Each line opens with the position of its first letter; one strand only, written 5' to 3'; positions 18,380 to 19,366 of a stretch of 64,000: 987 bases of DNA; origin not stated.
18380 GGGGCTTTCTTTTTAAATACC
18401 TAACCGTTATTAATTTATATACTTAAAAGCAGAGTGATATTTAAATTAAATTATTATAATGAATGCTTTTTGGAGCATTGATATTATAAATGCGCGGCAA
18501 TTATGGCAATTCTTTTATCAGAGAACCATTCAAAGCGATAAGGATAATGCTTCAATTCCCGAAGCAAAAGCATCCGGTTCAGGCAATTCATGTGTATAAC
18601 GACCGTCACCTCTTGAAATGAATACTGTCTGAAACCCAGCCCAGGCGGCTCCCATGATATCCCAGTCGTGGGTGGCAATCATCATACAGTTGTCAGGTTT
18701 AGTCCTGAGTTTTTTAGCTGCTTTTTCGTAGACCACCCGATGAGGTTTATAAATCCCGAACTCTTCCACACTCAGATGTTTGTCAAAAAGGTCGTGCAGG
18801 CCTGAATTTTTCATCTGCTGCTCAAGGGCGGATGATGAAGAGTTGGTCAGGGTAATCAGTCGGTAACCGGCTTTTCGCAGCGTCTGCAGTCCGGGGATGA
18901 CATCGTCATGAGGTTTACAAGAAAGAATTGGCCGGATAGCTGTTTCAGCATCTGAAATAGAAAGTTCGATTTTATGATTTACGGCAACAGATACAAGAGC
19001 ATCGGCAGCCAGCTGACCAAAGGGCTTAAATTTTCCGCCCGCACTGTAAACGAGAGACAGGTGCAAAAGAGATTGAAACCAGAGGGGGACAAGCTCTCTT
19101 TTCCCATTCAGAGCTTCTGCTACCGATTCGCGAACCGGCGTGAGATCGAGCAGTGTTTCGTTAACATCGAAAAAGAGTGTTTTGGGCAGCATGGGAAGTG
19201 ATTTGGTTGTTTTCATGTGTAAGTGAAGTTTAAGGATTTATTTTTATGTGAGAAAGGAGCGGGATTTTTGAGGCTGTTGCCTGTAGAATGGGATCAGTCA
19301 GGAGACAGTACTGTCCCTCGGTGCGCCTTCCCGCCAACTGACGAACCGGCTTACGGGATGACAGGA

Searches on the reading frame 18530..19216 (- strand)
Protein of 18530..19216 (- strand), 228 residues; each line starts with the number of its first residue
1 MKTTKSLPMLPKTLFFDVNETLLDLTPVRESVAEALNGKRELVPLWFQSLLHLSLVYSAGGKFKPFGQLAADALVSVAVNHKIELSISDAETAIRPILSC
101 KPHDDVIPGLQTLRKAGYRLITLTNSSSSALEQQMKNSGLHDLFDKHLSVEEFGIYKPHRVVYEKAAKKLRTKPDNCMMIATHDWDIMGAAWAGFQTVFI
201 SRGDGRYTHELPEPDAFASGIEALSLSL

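Call 7: search_protein_families(library=pfam, proteins=[window:18530-19216:-])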
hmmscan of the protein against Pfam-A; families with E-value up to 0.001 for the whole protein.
window:18530-19216:- (228 aa): 3 families
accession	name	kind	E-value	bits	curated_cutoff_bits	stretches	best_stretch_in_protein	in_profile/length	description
PF00702.32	Hydrolase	-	6.6e-19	69.5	26.4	1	12-194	2-191/191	haloacid dehalogenase-like hydrolase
PF13419.12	HAD_2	-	1.9e-15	57.9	23.8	1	79-199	58-177/178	Haloacid dehalogenase-like hydrolase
PF13242.12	Hydrolase_like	-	6.9e-07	29.5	22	1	157-220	4-71/75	HAD-hyrolase-like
